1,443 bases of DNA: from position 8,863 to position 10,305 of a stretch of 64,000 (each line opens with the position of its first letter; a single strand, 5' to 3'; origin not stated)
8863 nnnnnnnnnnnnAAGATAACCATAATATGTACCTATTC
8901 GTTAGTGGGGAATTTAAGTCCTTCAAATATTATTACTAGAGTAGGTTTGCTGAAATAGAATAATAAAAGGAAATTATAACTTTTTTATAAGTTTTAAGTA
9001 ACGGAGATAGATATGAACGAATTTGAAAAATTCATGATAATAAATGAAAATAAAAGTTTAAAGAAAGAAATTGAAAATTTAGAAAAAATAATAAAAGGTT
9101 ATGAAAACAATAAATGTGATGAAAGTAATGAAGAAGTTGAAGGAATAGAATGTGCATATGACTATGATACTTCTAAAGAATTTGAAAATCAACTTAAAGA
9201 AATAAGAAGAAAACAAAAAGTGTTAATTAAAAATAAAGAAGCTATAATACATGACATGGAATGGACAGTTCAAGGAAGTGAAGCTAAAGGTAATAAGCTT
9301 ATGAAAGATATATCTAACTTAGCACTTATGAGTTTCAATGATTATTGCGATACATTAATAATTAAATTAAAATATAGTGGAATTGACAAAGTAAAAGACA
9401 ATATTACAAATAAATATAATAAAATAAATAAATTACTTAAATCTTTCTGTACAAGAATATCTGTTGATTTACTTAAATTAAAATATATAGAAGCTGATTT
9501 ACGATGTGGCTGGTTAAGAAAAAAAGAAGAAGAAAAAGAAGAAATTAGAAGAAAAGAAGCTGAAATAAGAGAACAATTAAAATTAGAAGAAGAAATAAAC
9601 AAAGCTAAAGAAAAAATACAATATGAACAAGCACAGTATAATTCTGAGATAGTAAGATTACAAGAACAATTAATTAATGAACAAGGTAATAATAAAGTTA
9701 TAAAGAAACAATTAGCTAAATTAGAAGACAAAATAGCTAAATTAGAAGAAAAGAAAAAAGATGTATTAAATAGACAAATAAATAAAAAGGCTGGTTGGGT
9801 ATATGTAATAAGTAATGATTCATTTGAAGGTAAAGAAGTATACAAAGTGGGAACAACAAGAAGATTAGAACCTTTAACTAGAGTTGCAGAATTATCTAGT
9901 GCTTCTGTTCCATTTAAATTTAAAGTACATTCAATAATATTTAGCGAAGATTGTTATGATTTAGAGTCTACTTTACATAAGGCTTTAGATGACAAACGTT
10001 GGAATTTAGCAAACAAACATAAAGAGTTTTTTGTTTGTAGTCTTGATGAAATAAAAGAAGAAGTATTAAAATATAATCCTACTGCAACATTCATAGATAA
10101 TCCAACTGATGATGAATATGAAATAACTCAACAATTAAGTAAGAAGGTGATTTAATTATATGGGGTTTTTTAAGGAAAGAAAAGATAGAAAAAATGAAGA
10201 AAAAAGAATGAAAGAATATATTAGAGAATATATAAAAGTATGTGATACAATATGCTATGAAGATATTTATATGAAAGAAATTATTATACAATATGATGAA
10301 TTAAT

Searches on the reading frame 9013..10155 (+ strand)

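Call 11: search_protein_families(library=pfam, proteins=[window:9013-10155:+], max_evalue=0.01)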
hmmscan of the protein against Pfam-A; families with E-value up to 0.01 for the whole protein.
window:9013-10155:+ (380 aa): 3 families
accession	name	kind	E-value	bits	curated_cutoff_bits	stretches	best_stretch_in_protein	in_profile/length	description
PF10544.15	T5orf172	-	5.6e-17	62.5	20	1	261-351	1-97/101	T5orf172 domain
PF13455.12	MUG113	-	1.3e-14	54.9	22.3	1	277-351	1-70/73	Meiotically up-regulated gene 113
PF13250.11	DUF4041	-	2.8e-09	37.2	27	1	103-157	2-56/56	Domain of unknown function (DUF4041)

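Call 12: search_protein_families(library=phrogs, proteins=[window:9013-10155:+], max_evalue=0.001)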
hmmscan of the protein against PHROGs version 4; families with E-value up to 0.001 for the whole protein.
window:9013-10155:+ (380 aa): 7 families
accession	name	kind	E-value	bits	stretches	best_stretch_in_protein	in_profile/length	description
phrog_1847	-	unknown function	4.1e-100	336.9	1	10-377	101-467/474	-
phrog_8430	-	unknown function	1.3e-26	94.4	1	179-366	208-395/439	-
phrog_16524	-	unknown function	2.4e-19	70.8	1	258-351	22-110/215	-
phrog_36333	-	unknown function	2.2e-09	38.2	1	261-359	4-97/199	-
phrog_5032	-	unknown function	2.2e-08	34.9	1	210-330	25-146/178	-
phrog_8130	-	unknown function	3.3e-06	27.4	1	253-359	173-266/434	-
phrog_15085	-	unknown function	0.00031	22.1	1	261-350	4-89/103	-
